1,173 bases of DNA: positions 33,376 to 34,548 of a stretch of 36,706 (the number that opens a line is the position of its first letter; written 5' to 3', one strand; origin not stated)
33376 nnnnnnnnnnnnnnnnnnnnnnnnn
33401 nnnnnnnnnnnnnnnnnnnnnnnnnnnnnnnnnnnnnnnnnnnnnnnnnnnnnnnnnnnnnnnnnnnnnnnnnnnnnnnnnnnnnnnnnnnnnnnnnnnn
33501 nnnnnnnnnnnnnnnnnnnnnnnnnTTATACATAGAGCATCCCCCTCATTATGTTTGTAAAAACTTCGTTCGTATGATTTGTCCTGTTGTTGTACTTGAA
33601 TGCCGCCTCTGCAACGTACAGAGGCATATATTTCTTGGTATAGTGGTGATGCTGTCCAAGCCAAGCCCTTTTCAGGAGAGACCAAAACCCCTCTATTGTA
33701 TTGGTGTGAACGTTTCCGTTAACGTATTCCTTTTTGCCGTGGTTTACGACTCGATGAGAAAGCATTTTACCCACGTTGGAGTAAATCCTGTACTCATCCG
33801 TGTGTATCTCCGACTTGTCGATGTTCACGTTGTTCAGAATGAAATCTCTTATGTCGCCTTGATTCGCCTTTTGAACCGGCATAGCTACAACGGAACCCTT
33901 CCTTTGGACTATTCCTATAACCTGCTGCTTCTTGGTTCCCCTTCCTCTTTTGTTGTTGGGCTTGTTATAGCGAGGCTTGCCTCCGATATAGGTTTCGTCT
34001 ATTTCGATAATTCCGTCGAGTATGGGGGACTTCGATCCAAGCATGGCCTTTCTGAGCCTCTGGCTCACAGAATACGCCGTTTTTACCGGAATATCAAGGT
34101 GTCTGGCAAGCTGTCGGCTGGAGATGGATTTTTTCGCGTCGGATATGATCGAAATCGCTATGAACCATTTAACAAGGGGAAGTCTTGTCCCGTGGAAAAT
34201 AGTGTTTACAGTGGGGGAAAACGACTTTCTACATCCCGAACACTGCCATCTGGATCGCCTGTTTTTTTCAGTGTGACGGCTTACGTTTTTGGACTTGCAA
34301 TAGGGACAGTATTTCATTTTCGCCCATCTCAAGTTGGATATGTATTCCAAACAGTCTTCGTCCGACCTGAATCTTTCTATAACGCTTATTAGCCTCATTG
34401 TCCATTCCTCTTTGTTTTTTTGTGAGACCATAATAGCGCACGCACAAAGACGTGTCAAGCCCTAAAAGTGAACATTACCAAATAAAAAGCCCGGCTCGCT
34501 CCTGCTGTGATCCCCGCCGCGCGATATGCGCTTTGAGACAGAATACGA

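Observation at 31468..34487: Unit transposon (IS1595-type) whose cargo is a whole R-M-Vsr cassette, freshly inserted in a phage genome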

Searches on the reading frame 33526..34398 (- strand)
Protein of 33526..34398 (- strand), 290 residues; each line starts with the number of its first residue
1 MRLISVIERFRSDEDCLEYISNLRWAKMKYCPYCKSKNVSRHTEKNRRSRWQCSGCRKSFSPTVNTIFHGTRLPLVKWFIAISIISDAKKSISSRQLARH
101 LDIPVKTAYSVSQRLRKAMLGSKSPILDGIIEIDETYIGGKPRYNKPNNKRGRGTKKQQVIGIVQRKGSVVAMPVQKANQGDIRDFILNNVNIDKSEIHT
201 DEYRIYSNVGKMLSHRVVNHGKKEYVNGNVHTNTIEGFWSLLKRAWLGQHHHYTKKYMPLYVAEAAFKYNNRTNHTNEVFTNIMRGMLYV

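Call 4: search_protein_families(library=pfam, proteins=[window:33526-34398:-], max_evalue=0.01)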
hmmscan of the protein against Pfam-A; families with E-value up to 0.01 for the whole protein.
window:33526-34398:- (290 aa): 4 families
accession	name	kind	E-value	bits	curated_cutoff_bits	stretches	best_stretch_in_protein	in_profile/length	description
PF12762.13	DDE_Tnp_IS1595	-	7.4e-38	130.4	27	1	127-270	2-153/153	ISXO2-like transposase domain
PF12760.12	Zn_ribbon_IS1595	-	8.3e-09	35.7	25.4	1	12-58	2-45/46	Transposase zinc-ribbon domain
PF23451.1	Zn_ribbon_PaaD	-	0.0049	16.9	27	1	30-60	16-49/53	PaaD zinc beta ribbon domain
PF06044.18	DpnI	-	0.0083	16.2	26.7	0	6-60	9-63/183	Dam-replacing family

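Call 10: find_homologous_proteins(query=window:33526-34398:-, max_evalue=1e-10)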
Query window:33526-34398:- (290 aa): 7314 proteins with E <= 1e-10 among 7576 candidates; the best 120 are listed.
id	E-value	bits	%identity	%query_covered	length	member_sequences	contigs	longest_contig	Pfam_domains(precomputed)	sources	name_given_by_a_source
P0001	1.2e-195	666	100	100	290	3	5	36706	PF12760.13,PF12762.14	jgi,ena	-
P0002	3.0e-160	550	77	100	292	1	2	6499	PF12760.13,PF12762.14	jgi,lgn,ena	-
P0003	1.4e-159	548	79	99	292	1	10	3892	PF12760.13,PF12762.14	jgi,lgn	-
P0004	1.5e-149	515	75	100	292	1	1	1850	PF12760.13,PF12762.14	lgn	-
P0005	1.2e-147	509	75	100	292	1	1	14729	PF12760.13,PF12762.14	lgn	-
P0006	9.3e-134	463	68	100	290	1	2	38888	PF12760.13,PF12762.14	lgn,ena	-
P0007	1.6e-129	449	68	98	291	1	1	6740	PF12760.13,PF12762.14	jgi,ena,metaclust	metaclust:\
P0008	1.5e-127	443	65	97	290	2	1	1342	PF12760.13,PF12762.14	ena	-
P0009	2.8e-126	438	66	99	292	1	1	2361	PF12760.13,PF12762.14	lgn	-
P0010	7.0e-126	437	62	99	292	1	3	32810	PF12760.13,PF12762.14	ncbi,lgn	-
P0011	1.0e-125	437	62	100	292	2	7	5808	PF12760.13,PF12762.14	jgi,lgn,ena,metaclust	metaclust:\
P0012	1.1e-125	437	64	99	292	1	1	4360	PF12760.13,PF12762.14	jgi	-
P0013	2.3e-125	435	64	100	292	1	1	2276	PF12760.13,PF12762.14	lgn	-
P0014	9.1e-125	433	62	99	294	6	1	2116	PF12760.13,PF12762.14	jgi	-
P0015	3.6e-124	432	61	100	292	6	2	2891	PF12760.13,PF12762.14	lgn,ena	-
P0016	3.9e-122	425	61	100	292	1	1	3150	PF12760.13,PF12762.14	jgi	jgi:transposase-like protein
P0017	1.1e-121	423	60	100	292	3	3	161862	PF12760.13,PF12762.14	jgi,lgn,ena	-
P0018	2.6e-121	422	59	99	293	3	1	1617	PF12760.13,PF12762.14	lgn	-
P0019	1.7e-120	419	63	100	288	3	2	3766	PF12760.13,PF12762.14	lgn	-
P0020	3.8e-120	418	61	99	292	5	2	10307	PF12760.13,PF12762.14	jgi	jgi:transposase-like protein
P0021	9.2e-120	417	61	99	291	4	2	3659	PF12760.13,PF12762.14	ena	-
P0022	2.5e-119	416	57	99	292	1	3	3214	PF12760.13,PF12762.14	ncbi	-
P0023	8.3e-119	414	58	100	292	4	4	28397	PF12760.13,PF12762.14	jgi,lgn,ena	-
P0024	1.4e-118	413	58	100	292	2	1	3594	PF12760.13,PF12762.14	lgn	-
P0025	8.3e-118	411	57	100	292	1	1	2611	PF12760.13,PF12762.14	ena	-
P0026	1.0e-117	410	61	99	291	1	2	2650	PF12760.13,PF12762.14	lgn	-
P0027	4.2e-117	408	59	99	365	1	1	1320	PF12760.13,PF10442.15,PF12762.14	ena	-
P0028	4.5e-117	408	61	99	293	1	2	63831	PF12760.13,PF12762.14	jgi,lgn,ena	jgi:transposase-like protein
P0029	5.4e-117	408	59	99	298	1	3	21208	PF12760.13,PF12762.14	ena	-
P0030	8.0e-117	407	58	100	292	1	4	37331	PF12760.13,PF12762.14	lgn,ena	-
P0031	1.1e-116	407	60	96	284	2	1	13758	PF12760.13,PF12762.14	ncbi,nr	ncbi:MAG: IS1595 family transposase [Candidatus Omnitrophota bacterium]|nr:IS1595 family transposase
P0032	4.3e-116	405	59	99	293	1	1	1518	PF12760.13,PF12762.14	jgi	jgi:transposase-like protein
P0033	1.0e-115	404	57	100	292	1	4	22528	PF12762.14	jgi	jgi:transposase-like protein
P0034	4.1e-115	402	60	100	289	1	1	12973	PF12760.13,PF12762.14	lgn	-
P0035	8.1e-114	398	57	100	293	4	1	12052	PF12760.13,PF12762.14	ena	-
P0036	1.1e-113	397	59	100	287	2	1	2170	PF12760.13,PF12762.14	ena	-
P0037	1.5e-113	397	59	100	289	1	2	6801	PF12760.13,PF12762.14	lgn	-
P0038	3.9e-113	395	60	100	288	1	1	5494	PF12760.13,PF12762.14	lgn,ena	-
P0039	4.9e-113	395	60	98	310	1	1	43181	PF12760.13,PF12762.14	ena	-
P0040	2.5e-112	393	59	100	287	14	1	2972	PF12760.13,PF12762.14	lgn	-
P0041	1.2e-111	390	61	94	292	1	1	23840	PF12760.13,PF12762.14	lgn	-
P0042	1.5e-110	387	57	100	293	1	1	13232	PF12760.13,PF12762.14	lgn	-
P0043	2.1e-110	386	59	99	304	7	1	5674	PF12760.13,PF12762.14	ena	-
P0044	2.4e-110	386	57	100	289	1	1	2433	PF12760.13,PF12762.14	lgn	-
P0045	4.2e-110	385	57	100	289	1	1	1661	PF12760.13,PF12762.14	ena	-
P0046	1.2e-109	384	57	99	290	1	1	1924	PF12760.13,PF12762.14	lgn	-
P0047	2.0e-109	383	56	100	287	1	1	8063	PF12760.13,PF12762.14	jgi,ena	-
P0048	3.2e-108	379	57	99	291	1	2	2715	PF12760.13,PF12762.14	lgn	-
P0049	1.7e-107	377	55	100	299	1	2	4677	PF12760.13,PF12762.14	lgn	-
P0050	4.1e-107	376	56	99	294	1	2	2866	PF12760.13,PF12762.14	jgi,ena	-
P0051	5.2e-107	375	57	99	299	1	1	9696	PF12760.13,PF12762.14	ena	-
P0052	5.9e-107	375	57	99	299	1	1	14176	PF12760.13,PF12762.14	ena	-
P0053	1.4e-106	374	56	99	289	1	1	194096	PF12760.13,PF12762.14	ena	-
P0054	3.4e-105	369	58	100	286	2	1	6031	PF12760.13,PF12762.14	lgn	-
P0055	2.2e-104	367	56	99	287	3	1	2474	PF12760.13,PF12762.14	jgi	-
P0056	4.4e-102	359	57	94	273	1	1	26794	PF12762.14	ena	-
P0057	2.3e-101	357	57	98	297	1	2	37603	PF12760.13,PF12762.14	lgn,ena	-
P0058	3.0e-101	356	57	97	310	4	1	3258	PF12760.13,PF12762.14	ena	-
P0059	3.6e-99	350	59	86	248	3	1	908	PF12760.13,PF12762.14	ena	-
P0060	1.2e-98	348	56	92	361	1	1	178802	PF00145.24,PF12760.13,PF12762.14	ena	-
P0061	5.5e-98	346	55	98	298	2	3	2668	PF12760.13,PF12762.14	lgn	-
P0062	2.3e-96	340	52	99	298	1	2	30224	PF12760.13,PF12762.14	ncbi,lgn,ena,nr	ncbi:MAG: IS1595 family transposase [Gammaproteobacteria bacterium]|nr:IS1595 family transposase [Ga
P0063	3.7e-96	340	62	82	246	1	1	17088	PF12760.13,PF12762.14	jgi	jgi:transposase-like protein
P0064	1.1e-94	335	52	100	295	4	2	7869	PF12760.13,PF12762.14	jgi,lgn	-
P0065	2.5e-94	334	53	99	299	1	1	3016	PF12760.13,PF12762.14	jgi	-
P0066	8.8e-93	329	52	99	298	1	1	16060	PF12760.13,PF12762.14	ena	-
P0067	1.2e-91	325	51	99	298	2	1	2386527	PF12760.13,PF12762.14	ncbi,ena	-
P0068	8.0e-91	322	55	94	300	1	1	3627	PF12760.13,PF12762.14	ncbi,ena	-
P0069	4.2e-89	316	59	79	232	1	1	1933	PF12760.13,PF12762.14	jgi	jgi:transposase-like protein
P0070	4.9e-89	316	61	76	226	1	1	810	PF12762.14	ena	-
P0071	5.0e-89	316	49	99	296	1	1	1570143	PF12760.13,PF12762.14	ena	-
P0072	7.2e-89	316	49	100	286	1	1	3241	PF12760.13,PF12762.14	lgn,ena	-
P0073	1.4e-88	315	50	100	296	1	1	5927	PF12760.13,PF12762.14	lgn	-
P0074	2.9e-88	314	48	99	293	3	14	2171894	PF12760.13,PF12762.14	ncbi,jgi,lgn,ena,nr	ncbi:MAG TPA: IS1595 family transposase [Caldisericia bacterium]|nr:IS1595 family transposase [Caldi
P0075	2.9e-87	310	51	94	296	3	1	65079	PF12760.13,PF12762.14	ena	-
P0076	4.9e-87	310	49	98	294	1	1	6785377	PF12760.13,PF12762.14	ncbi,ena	-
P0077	7.0e-87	309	47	99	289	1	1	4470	PF12760.13,PF12762.14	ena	-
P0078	8.6e-87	309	49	99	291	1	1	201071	PF12760.13,PF12762.14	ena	-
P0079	9.4e-87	309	51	97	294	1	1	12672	PF12760.13,PF12762.14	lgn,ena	-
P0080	1.2e-86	308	51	96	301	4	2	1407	PF12760.13,PF12762.14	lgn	-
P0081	1.6e-86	308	52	94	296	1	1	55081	PF12760.13,PF12762.14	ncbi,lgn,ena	-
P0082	1.6e-86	308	51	95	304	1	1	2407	PF12760.13,PF12762.14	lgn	-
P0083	2.0e-86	308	51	94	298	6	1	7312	PF12760.13,PF12762.14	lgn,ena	-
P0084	2.4e-86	307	47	99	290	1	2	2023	PF12760.13,PF12762.14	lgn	-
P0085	3.2e-86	307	49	99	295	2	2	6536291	PF12760.13,PF12762.14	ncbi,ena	-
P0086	3.6e-86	307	47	99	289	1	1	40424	PF12760.13,PF12762.14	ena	-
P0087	4.0e-86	307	49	100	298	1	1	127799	PF12760.13,PF12762.14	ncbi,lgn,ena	-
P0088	4.8e-86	306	48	99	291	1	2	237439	PF12760.13,PF12762.14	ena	-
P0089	5.5e-86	306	48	99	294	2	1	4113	PF12760.13,PF12762.14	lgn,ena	-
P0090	6.8e-86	306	48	100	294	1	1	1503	PF12760.13,PF12762.14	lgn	-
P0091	8.0e-86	306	50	98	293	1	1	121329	PF12760.13,PF12762.14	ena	-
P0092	1.0e-85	305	49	100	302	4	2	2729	PF12760.13,PF12762.14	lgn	-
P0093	1.3e-85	305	49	99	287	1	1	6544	PF12760.13,PF12762.14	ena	-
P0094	1.5e-85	305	50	98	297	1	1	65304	PF12760.13,PF12762.14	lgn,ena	-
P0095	1.5e-85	305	48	94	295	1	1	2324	PF12760.13,PF12762.14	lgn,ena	-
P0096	2.2e-85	304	51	94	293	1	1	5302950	PF12760.13,PF12762.14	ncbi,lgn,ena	-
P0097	2.3e-85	304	52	95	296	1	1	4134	PF12760.13,PF12762.14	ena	-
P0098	2.5e-85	304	49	97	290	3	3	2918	PF12760.13,PF12762.14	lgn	-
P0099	2.7e-85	304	47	99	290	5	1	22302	PF12760.13,PF12762.14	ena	-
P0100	2.8e-85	304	47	99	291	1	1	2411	PF12760.13,PF12762.14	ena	-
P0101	2.9e-85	304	48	99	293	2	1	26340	PF12760.13,PF12762.14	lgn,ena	-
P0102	3.8e-85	303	47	99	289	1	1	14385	PF12760.13,PF12762.14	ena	-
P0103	3.9e-85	303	52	94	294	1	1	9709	PF12760.13,PF12762.14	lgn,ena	-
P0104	3.9e-85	303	50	94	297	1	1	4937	PF12760.13,PF12762.14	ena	-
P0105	3.9e-85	303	51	95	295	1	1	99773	PF12760.13,PF12762.14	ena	-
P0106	4.0e-85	303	50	92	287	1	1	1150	PF12760.13,PF12762.14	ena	-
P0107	4.7e-85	303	48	99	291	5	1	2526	PF12760.13,PF12762.14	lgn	-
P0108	5.1e-85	303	49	98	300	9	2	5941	PF12760.13,PF12762.14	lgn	-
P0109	5.3e-85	303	48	98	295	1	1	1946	PF12760.13,PF12762.14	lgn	-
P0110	6.3e-85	303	48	100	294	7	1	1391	PF12760.13,PF12762.14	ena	-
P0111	6.4e-85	303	47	98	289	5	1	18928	PF12760.13,PF12762.14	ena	-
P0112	6.7e-85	303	50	97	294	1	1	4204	PF12760.13,PF12762.14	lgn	-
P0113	6.8e-85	303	48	99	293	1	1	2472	PF12760.13,PF12762.14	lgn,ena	-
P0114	8.7e-85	302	47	99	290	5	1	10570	PF12760.13,PF12762.14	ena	-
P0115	9.3e-85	302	50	94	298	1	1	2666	PF12760.13,PF12762.14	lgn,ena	-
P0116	1.3e-84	302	49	94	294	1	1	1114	PF12760.13,PF12762.14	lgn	-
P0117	1.3e-84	302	49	94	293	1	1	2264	PF12760.13,PF12762.14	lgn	-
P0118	1.5e-84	302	49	99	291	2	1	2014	PF12760.13,PF12762.14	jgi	-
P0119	1.5e-84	302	50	100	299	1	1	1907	PF12760.13,PF12762.14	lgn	-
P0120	1.5e-84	302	48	99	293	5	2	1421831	PF12760.13,PF12762.14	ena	-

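Call 11: find_encoding_contigs(protein=P0001, flank=10000, max_places=10)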
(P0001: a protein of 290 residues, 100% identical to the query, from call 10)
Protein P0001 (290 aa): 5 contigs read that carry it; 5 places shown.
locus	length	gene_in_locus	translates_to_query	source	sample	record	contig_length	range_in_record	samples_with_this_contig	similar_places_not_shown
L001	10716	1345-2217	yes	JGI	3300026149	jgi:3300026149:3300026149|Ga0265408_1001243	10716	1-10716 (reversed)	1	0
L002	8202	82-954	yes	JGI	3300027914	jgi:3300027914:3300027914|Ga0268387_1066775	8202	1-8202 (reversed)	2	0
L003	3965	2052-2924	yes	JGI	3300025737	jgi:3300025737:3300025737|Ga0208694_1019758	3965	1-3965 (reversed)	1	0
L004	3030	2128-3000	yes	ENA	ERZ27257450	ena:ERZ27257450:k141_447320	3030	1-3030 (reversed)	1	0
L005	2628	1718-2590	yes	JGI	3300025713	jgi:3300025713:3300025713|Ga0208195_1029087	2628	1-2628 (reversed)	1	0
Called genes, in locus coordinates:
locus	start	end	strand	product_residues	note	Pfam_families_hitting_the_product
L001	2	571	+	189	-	?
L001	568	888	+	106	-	PF18909:dGTP_diPhyd_N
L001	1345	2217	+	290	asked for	PF12760:Zn_ribbon_IS1595, PF12762:DDE_Tnp_IS1595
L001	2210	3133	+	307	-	PF00145:DNA_methylase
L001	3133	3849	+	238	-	-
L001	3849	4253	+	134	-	PF03852:Vsr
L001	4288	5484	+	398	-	PF01555:N6_N4_Mtase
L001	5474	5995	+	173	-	-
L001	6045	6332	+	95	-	-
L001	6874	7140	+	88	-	PF05284:DUF736 (faint)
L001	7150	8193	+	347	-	PF13479:AAA_24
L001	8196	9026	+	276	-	-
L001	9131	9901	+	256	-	PF09681:Phage_rep_org_N (weak)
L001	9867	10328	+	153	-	-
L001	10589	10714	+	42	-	?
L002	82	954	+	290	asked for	PF12760:Zn_ribbon_IS1595, PF12762:DDE_Tnp_IS1595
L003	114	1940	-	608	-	PF02770:Acyl-CoA_dh_M, PF00441:Acyl-CoA_dh_1, PF22924:ACOX_C_alpha1, PF12806:Acyl-CoA_dh_C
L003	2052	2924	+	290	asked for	PF12760:Zn_ribbon_IS1595, PF12762:DDE_Tnp_IS1595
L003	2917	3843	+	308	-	PF00145:DNA_methylase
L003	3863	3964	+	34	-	?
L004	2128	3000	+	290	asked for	PF12760:Zn_ribbon_IS1595, PF12762:DDE_Tnp_IS1595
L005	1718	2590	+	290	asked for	PF12760:Zn_ribbon_IS1595, PF12762:DDE_Tnp_IS1595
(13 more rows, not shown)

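Call 44: find_encoding_contigs(protein=P0002, flank=5000, max_places=3)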
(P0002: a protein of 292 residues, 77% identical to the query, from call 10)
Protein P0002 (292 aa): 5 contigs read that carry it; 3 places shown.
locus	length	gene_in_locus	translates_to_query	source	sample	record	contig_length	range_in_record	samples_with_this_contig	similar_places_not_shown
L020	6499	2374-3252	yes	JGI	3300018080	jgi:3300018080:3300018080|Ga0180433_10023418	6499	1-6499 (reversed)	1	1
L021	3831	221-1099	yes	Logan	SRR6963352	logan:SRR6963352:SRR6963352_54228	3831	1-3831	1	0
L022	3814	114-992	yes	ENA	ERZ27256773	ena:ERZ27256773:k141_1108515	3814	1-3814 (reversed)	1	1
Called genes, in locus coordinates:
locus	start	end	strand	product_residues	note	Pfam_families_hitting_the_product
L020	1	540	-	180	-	?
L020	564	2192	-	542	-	PF01555:N6_N4_Mtase, PF04471:Mrr_cat, PF22722:NA-iREase1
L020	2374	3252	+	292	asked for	PF12760:Zn_ribbon_IS1595, PF12762:DDE_Tnp_IS1595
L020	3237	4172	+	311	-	PF00145:DNA_methylase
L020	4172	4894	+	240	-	-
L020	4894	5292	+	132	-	PF03852:Vsr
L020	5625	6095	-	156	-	-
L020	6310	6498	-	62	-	?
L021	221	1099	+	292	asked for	PF12760:Zn_ribbon_IS1595, PF12762:DDE_Tnp_IS1595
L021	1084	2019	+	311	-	PF00145:DNA_methylase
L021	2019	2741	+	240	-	-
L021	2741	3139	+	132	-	PF03852:Vsr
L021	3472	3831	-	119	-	?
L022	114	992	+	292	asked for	PF12760:Zn_ribbon_IS1595, PF12762:DDE_Tnp_IS1595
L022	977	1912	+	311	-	PF00145:DNA_methylase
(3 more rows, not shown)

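Call 45: find_encoding_contigs(protein=P0005, flank=5000, max_places=3)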
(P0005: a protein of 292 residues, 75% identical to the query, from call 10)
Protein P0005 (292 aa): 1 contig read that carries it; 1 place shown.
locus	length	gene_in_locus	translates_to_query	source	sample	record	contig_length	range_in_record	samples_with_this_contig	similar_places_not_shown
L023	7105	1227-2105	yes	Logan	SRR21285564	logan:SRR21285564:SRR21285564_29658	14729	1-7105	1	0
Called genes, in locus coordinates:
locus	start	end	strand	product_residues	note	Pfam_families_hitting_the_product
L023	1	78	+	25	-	?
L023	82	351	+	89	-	-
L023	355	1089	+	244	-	-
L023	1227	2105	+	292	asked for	PF12760:Zn_ribbon_IS1595, PF12762:DDE_Tnp_IS1595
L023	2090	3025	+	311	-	PF00145:DNA_methylase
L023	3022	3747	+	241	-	-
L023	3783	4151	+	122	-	PF03852:Vsr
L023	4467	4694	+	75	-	PF13619:KTSC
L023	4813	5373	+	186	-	-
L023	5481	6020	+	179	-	-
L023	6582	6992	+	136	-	-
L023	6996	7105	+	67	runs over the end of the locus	-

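Call 46: find_encoding_contigs(protein=P0006, flank=5000, max_places=3)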
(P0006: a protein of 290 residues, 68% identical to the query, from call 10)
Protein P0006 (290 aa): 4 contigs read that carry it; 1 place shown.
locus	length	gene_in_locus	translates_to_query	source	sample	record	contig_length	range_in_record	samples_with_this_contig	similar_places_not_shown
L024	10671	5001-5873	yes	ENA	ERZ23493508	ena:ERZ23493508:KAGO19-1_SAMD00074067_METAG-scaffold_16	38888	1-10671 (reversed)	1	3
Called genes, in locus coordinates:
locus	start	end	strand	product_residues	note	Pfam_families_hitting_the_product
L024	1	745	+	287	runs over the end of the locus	PF00293:NUDIX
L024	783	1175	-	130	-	-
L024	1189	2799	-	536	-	-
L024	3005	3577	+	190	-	PF00440:TetR_N (weak), PF13305:TetR_C_33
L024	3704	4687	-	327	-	PF01510:Amidase_2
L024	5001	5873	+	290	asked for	PF12760:Zn_ribbon_IS1595, PF12762:DDE_Tnp_IS1595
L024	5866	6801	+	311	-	PF00145:DNA_methylase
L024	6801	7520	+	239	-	-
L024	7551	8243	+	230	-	PF07719:TPR_2 (faint), PF00515:TPR_1 (faint), PF13428:TPR_14 (faint), PF13431:TPR_17 (faint), PF14559:TPR_19 (faint)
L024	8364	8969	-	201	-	PF04471:Mrr_cat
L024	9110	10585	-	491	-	PF13576:Pentapeptide_3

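Call 47: find_encoding_contigs(protein=P0060, flank=5000, max_places=3)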
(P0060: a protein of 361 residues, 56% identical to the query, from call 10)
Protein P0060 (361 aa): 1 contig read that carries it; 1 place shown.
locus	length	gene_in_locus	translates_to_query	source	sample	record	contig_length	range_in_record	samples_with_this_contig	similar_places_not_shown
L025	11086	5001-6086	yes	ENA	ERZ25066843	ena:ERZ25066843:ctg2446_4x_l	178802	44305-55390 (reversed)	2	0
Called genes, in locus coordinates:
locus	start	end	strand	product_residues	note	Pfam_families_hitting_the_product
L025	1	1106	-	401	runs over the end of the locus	PF08886:GshA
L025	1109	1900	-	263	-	PF00218:IGPS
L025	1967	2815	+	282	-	-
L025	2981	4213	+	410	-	PF00768:Peptidase_S11, PF13354:Beta-lactamase2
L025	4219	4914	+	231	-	PF00023:Ank (faint), PF12796:Ank_2, PF13857:Ank_5 (faint), PF13637:Ank_4 (weak), PF12796:Ank_2, PF13637:Ank_4, PF13606:Ank_3 (weak)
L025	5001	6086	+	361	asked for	PF12760:Zn_ribbon_IS1595, PF12762:DDE_Tnp_IS1595, PF00145:DNA_methylase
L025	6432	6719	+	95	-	-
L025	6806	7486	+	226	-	-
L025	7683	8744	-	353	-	PF13609:Porin_4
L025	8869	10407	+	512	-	PF01039:Carboxyl_trans, PF03255:ACCA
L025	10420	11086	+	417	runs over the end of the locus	PF00289:Biotin_carb_N, PF02655:ATP-grasp_3 (weak), PF02786:CPSase_L_D2, PF02222:ATP-grasp, PF07478:Dala_Dala_lig_C, PF02785:Biotin_carb_C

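Call 50: find_related_loci(query=window:33526-34398:-, collection=genome_contigs, flank=5000)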
Query window:33526-34398:- (290 aa) in genome_contigs; peptide patterns used: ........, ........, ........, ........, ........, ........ (x = any residue, [..] = any of these).
312 stretches matched a pattern; 27 encode a relative of the query (tblastn E <= 1e-3); 27 distinct loci.
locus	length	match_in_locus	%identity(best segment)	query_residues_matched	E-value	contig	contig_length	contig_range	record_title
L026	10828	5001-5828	45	1-274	3e-76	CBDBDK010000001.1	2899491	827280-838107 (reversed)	MAG: uncultured Candidatus Binatia bacterium isolate 2c216906-a703-41c5-82d5-ef5894461506 genome assembly, contig: conti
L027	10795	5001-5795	40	8-272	6e-59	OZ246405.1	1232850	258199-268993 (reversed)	MAG: uncultured Gammaproteobacteria bacterium isolate ERP019367_co1_70 genome assembly, chromosome: 1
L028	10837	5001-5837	37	3-272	1e-55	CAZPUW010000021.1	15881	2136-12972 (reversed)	MAG TPA_asm: uncultured bacterium isolate binchicken_co54_364 genome assembly, contig: NODE_6572_length_15881_cov_6.1577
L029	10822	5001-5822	39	9-273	3e-54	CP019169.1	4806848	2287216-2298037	Betaproteobacteria bacterium GR16-43 chromosome, complete genome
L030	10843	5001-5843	35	3-280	3e-54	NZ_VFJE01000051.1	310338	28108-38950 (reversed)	Flavobacterium microcysteis strain MaA-Y11 167, whole genome shotgun sequence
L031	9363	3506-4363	38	1-288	1e-51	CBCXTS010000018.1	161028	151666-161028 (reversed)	MAG: Alphaproteobacteria bacterium isolate eb902a39-2b9c-4974-a859-e46700f05df2 genome assembly, contig: contig_18, whol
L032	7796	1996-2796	36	9-273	7e-52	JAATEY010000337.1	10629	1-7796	MAG: Gammaproteobacteria bacterium isolate bin_15 k141_778091, whole genome shotgun sequence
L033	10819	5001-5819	34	3-272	6e-51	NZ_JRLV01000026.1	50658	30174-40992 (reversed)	Flavobacterium beibuense F44-8 contig30, whole genome shotgun sequence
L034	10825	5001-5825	35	9-272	6e-51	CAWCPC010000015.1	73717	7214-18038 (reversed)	MAG: uncultured Alphaproteobacteria bacterium isolate MFD04967.bin.1.213 genome assembly, contig: contig_83544, whole ge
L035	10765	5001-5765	38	8-272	3e-50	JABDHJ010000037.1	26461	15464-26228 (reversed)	MAG: Verrucomicrobia bacterium isolate BWOrgControl_Nextera80_MAG4 3300021044.a:Ga0206872_10099, whole genome shotgun se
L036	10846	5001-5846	34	3-284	2e-49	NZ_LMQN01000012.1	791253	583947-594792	Chryseobacterium sp. Leaf405 contig_2, whole genome shotgun sequence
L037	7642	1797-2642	33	3-284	3e-48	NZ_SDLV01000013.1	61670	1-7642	Chryseobacterium candidae strain JC507 NODE_14_length_61624_cov_31.140936, whole genome shotgun sequence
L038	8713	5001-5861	33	3-272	5e-48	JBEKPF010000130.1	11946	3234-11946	MAG: Terracidiphilus sp. isolate SPRUCE 458 SPRUCE_458_130, whole genome shotgun sequence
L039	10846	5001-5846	33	3-284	2e-48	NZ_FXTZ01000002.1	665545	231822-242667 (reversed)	Chryseobacterium profundimaris strain DSM 28214 Ga0170463_102, whole genome shotgun sequence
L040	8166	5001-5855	34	3-287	8e-48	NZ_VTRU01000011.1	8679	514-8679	Chryseobacterium panacisoli strain Gsoil 183 Gsoil183-2_scaffold11, whole genome shotgun sequence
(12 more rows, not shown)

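Call 51: find_related_loci(query=window:33526-34398:-, collection=viral_contigs, flank=5000)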
Query window:33526-34398:- (290 aa) in viral_contigs; peptide patterns used: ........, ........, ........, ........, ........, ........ (x = any residue, [..] = any of these).
30 stretches matched a pattern; 1 encode a relative of the query (tblastn E <= 1e-3); 1 distinct loci.
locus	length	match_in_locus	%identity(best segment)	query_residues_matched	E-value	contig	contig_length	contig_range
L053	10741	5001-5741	32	10-242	6e-44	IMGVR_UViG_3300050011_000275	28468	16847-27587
